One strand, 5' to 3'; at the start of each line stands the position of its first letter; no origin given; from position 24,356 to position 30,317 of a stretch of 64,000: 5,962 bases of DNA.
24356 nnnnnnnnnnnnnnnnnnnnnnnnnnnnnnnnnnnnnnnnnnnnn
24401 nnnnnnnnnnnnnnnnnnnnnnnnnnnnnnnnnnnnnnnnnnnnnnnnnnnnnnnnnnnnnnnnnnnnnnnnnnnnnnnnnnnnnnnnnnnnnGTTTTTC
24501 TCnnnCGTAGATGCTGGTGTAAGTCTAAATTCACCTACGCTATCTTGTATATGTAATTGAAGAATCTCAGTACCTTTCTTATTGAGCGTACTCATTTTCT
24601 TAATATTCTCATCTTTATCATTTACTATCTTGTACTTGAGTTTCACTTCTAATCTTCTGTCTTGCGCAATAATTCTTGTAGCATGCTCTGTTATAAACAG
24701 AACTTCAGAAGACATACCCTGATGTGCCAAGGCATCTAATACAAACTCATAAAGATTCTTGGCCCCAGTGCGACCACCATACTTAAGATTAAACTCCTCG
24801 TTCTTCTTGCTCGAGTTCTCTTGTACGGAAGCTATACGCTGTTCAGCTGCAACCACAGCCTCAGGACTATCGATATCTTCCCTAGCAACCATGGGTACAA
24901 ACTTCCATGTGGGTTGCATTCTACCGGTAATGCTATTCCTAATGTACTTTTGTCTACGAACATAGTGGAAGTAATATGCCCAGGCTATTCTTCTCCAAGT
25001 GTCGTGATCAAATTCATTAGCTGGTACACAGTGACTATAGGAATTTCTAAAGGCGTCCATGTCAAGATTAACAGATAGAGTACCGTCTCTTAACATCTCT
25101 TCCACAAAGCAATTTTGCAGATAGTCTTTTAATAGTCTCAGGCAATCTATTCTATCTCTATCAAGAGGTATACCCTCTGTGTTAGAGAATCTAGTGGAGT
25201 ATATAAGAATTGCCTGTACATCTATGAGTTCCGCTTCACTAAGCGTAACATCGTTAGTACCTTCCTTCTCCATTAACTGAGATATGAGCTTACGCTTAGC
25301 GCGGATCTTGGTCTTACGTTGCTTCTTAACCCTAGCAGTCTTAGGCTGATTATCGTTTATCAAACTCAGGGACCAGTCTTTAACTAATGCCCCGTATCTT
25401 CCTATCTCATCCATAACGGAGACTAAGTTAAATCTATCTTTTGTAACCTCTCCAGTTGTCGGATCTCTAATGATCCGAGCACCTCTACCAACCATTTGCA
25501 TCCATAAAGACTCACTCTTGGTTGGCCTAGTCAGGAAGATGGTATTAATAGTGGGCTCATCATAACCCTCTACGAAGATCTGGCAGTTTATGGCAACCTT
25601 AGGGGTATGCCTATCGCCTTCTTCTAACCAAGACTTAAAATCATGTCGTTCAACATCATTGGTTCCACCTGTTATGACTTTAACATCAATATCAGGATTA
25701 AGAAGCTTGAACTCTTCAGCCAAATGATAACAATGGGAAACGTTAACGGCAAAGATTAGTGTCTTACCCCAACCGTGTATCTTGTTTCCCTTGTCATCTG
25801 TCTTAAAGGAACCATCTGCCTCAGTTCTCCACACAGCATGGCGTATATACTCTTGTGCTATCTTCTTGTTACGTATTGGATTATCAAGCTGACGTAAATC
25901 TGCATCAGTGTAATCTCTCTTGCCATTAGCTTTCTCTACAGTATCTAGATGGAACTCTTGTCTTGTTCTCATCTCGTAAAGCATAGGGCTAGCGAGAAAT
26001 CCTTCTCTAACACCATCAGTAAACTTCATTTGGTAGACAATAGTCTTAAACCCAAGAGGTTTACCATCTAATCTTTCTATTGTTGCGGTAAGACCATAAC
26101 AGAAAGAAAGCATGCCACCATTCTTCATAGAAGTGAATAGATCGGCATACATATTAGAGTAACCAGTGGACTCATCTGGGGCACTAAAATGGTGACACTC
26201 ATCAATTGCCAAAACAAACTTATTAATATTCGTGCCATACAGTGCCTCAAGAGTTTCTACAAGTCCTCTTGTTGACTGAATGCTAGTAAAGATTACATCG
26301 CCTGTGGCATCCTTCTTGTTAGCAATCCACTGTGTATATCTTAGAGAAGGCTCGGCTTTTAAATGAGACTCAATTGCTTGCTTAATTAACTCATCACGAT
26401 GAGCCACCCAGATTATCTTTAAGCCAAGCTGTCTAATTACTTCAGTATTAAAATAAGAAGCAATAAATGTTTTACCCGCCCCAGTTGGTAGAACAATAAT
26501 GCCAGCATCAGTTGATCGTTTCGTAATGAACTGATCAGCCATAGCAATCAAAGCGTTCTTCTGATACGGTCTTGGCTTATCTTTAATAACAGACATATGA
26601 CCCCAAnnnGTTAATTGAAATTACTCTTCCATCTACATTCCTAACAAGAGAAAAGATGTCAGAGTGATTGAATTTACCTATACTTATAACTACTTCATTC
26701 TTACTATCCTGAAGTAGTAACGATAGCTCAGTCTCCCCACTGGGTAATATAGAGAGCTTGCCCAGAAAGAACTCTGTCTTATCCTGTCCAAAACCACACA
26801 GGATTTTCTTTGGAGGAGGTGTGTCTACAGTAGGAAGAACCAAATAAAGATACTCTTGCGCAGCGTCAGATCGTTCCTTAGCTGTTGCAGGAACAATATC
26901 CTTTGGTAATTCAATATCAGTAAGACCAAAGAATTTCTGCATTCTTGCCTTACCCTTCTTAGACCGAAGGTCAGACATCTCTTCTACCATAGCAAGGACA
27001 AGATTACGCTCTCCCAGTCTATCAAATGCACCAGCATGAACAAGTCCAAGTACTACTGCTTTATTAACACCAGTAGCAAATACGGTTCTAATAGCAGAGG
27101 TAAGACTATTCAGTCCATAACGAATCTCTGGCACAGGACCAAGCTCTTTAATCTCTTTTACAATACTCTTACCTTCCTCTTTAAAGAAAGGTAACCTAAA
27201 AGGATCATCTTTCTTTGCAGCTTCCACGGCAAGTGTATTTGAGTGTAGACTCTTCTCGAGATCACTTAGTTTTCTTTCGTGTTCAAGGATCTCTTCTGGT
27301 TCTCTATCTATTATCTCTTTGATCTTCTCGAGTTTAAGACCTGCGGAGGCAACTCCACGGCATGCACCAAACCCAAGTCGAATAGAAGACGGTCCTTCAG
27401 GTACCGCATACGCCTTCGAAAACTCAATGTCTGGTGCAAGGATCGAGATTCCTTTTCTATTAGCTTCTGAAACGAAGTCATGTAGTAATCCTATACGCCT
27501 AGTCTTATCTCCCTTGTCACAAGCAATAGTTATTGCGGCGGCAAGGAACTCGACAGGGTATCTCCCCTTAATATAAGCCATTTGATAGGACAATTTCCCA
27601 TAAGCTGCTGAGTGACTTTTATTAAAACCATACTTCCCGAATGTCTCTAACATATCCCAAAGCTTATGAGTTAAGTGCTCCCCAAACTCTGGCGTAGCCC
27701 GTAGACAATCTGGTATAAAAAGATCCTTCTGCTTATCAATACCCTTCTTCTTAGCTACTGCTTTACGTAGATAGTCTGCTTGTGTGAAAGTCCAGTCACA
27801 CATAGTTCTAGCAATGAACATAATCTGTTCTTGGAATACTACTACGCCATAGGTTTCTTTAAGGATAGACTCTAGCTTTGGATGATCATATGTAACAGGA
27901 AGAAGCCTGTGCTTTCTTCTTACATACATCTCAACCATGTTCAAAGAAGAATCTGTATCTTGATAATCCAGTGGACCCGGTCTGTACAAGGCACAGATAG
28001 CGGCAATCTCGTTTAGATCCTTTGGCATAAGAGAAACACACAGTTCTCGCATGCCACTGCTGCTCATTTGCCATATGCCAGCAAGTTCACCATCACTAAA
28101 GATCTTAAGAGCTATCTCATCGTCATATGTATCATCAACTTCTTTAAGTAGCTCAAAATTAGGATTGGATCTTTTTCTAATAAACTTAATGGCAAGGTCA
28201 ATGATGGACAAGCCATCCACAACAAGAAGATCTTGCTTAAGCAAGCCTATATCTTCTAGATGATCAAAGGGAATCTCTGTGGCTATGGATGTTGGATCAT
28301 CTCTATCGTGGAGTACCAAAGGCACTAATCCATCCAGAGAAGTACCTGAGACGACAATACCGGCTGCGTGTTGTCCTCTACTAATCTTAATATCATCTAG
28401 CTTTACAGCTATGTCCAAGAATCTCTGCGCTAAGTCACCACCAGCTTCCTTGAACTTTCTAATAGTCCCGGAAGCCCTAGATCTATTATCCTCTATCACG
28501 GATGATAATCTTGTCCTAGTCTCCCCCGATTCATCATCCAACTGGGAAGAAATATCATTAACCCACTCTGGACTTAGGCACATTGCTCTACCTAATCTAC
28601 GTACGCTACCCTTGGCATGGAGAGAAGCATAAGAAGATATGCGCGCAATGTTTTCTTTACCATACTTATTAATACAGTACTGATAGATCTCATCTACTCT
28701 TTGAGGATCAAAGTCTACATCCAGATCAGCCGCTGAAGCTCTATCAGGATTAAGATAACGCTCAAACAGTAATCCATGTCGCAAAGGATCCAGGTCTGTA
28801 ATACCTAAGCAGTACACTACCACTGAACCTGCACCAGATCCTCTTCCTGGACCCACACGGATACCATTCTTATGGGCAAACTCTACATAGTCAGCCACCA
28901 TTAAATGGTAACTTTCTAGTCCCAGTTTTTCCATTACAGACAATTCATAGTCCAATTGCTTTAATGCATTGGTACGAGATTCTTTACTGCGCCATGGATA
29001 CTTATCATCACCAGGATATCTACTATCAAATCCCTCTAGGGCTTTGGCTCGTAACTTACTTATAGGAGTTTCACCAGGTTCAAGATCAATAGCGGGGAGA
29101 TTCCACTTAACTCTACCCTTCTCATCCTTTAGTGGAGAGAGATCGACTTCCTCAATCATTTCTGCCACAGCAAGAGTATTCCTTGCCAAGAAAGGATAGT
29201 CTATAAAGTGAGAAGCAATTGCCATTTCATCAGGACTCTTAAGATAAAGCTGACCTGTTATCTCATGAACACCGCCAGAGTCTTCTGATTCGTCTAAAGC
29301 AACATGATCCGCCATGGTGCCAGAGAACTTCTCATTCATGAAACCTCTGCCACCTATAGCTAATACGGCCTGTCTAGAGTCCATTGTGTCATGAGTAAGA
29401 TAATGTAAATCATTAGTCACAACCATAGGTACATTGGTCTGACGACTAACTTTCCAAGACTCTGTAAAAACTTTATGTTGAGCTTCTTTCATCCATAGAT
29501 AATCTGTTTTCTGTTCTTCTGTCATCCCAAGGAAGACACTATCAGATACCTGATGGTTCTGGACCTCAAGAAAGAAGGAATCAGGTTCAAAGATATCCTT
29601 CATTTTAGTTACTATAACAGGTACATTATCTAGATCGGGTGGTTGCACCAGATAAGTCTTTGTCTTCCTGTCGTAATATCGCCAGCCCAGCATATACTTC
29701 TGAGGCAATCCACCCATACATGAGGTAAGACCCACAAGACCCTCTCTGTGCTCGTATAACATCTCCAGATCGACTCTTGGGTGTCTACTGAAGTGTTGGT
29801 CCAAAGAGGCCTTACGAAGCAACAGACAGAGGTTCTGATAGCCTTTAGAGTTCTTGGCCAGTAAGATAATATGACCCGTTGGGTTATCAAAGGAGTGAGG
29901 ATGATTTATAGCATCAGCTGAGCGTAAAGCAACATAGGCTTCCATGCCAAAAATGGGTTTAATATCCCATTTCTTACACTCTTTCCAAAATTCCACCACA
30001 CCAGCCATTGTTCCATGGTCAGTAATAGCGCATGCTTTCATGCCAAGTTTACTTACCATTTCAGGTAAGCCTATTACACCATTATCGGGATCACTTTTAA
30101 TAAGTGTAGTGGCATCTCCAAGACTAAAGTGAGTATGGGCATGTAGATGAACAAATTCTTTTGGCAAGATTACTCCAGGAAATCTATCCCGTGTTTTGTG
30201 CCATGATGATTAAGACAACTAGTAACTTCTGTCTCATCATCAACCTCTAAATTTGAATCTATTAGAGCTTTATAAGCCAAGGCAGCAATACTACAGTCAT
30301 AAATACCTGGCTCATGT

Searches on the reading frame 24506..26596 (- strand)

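Call 11: search_protein_families(library=phrogs, proteins=[window:24506-26596:-], max_evalue=0.01)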
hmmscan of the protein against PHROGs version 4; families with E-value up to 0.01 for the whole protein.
window:24506-26596:- (697 aa): 6 families
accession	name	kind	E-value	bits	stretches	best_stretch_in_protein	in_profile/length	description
phrog_16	-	DNA, RNA and nucleotide metabolism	6.8e-57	194.4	1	4-448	269-641/986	DNA helicase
phrog_16694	-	unknown function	1e-13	51.2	1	7-404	274-690/1010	-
phrog_3830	-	unknown function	1.1e-06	28.1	1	8-210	267-476/1032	-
phrog_9690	-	DNA, RNA and nucleotide metabolism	1.3e-05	25.4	1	278-379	161-260/306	DNA helicase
phrog_32711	-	unknown function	0.00063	18.8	1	120-393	212-457/956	-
phrog_16259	-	DNA, RNA and nucleotide metabolism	0.0027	18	1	4-110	114-215/330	DNA helicase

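Call 12: search_protein_families(library=pfam, proteins=[window:24506-26596:-], max_evalue=0.001)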
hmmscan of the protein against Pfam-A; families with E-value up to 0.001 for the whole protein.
window:24506-26596:- (697 aa): 4 families
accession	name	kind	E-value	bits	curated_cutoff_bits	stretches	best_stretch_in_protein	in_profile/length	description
PF04851.21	ResIII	-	1.3e-21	77.7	22.5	1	7-175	3-164/164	Type III restriction enzyme, res subunit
PF00271.37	Helicase_C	-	1.4e-06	29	23.5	1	275-375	14-109/110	Helicase conserved C-terminal domain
PF00270.35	DEAD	-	3.9e-06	27.1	26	1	31-174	16-161/167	DEAD/DEAH box helicase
PF18766.7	SWI2_SNF2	-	5.5e-06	26.6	26.7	1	15-213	5-196/221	SWI2/SNF2 ATPase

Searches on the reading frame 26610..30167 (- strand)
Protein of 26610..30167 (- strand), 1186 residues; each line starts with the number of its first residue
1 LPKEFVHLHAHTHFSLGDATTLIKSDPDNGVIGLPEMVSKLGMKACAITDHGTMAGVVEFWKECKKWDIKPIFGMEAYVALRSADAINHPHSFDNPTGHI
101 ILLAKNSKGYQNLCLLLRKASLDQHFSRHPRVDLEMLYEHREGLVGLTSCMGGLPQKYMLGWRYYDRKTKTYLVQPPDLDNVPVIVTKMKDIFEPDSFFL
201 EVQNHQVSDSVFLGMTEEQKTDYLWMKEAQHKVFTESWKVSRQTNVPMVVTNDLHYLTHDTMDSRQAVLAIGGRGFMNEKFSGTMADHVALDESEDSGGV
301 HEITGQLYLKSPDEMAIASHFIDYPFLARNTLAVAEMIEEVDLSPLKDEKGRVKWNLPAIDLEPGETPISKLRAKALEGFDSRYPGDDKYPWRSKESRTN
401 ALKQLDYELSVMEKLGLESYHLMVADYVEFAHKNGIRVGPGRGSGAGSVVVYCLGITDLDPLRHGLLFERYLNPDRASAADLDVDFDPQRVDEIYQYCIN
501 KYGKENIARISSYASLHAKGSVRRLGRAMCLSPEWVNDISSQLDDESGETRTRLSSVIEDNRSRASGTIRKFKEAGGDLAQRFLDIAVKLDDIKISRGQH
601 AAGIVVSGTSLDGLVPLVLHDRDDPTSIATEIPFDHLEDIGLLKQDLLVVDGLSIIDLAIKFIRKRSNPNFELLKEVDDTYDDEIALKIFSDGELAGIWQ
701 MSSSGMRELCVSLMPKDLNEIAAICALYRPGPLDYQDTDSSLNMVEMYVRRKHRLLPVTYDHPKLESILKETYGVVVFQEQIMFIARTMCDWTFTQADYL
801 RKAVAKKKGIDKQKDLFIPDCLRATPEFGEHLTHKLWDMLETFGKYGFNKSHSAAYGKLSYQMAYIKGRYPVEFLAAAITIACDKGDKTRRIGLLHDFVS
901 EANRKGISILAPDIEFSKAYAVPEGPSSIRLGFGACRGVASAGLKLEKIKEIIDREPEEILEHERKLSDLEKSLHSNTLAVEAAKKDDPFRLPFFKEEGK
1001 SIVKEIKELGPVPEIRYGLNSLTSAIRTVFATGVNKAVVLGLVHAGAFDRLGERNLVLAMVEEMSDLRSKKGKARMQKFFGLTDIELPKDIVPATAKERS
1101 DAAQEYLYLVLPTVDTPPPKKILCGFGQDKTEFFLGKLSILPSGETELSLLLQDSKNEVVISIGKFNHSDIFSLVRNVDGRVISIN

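Call 11: search_protein_families(library=phrogs, proteins=[window:26610-30167:-], max_evalue=0.01)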
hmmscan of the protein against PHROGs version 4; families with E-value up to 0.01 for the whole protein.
window:26610-30167:- (1186 aa): 8 families
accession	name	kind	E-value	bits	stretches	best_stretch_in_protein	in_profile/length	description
phrog_405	-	DNA, RNA and nucleotide metabolism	1.1e-219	733.3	1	3-1079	42-955/1190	DNA polymerase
phrog_11165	-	DNA, RNA and nucleotide metabolism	1.9e-85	288.5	1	396-942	35-566/782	DNA polymerase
phrog_21652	-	DNA, RNA and nucleotide metabolism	7.6e-60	203.9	1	433-813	29-417/476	DNA polymerase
phrog_7513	-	unknown function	2.9e-58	198.8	3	3-207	9-198/461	-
phrog_12219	-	DNA, RNA and nucleotide metabolism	6.1e-57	194.5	1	481-941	3-478/823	DNA polymerase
phrog_13169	-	DNA, RNA and nucleotide metabolism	2e-30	107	2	374-476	310-413/463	DNA polymerase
phrog_4335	-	unknown function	1e-15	58.9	1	830-943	15-121/421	-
phrog_11127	-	DNA, RNA and nucleotide metabolism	0.00027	21.9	1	400-472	98-170/171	DNA polymerase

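Call 12: search_protein_families(library=pfam, proteins=[window:26610-30167:-], max_evalue=0.001)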
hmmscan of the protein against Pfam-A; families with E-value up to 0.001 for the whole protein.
window:26610-30167:- (1186 aa): 4 families
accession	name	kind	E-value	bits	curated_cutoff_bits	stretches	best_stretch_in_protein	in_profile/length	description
PF07733.18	DNA_pol3_alpha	-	1.2e-65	222.2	23.9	1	371-648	2-259/260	Bacterial DNA polymerase III alpha NTPase domain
PF17657.6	DNA_pol3_finger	-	5.8e-40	136.8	22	1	653-819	2-160/166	Bacterial DNA polymerase III alpha subunit finger domain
PF02811.25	PHP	-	2.4e-35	122.7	26.4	1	7-205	1-164/164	PHP domain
PF14579.12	HHH_6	-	8.4e-07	29.5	25.6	0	906-943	1-37/90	Helix-hairpin-helix motif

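Call 30: search_dna_similar(query=window:26610-30167:-, collection=phages, mode=protein, max_rows=15)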
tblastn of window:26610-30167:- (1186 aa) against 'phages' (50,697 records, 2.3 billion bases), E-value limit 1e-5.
Records with a match: 1426; places in all: 1433; records where one place covers at least 80% of the query: 265.
Best place of each record, by identity: <60% 1426.
By first word of the organism name: Pseudomonas 302; Mycobacterium 282; Streptomyces 211; Gordonia 132; Bacillus 99; Bacteriophage 49; Staphylococcus 42; Microbacterium 36; Escherichia 31; Rhodococcus 22; and 57 more.
By host as written in the record: Mycobacterium smegmatis mc2 155 204; Pseudomonas aeruginosa 118; - 107; Pseudomonas aeruginosa PAO1 86; Streptomyces griseus ATCC 10137 81; Gordonia terrae 3612 65; Streptomyces lividans JI 1326 44; Mycobacterium smegmatis mc#155 37; and 236 more.
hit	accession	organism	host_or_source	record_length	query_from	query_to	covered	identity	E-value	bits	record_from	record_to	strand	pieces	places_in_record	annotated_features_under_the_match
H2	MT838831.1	Bacteriophage sp.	human fecal samples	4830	5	1085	91%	30.1%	3e-132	446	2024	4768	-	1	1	record has no annotation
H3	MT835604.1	Bacteriophage sp.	human fecal samples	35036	5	985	83%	32.1%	5e-132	452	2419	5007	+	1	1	record has no annotation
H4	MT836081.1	Bacteriophage sp.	human fecal samples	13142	3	979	82%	31.9%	6e-132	452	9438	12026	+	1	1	record has no annotation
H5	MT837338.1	Bacteriophage sp.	human fecal samples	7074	5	990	83%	31.5%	4e-136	464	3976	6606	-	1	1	record has no annotation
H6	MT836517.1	Bacteriophage sp.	human fecal samples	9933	1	944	80%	32.9%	1e-138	471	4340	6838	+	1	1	record has no annotation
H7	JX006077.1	Saccharomonospora phage PIS 136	Saccharomonospora sp.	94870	5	958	80%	32.5%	8e-126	434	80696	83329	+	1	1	DNA polymerase III alpha subunit | Na+/proline symporter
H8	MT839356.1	Bacteriophage sp.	human fecal samples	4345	5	990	83%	31.3%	1e-132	445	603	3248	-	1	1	record has no annotation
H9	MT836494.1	Bacteriophage sp.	human fecal samples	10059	5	940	79%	32.9%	5e-139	473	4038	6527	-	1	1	record has no annotation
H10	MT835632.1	Bacteriophage sp.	human fecal samples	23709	3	990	83%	31.0%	1e-132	454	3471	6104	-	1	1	record has no annotation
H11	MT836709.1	Bacteriophage sp.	human fecal samples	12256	5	955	77%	33.3%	1e-105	451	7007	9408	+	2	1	record has no annotation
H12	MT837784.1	Bacteriophage sp.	human fecal samples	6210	5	942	79%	32.3%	7e-136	461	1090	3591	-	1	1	record has no annotation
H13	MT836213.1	Bacteriophage sp.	human fecal samples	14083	5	940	79%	32.4%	9e-135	460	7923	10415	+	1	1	record has no annotation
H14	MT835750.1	Bacteriophage sp.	human fecal samples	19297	5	940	79%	31.9%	2e-139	474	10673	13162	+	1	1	record has no annotation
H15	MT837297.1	Bacteriophage sp.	human fecal samples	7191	5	940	79%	31.9%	9e-134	457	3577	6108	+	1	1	record has no annotation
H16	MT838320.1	Bacteriophage sp.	human fecal samples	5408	5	940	79%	31.8%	1e-112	433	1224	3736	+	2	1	record has no annotation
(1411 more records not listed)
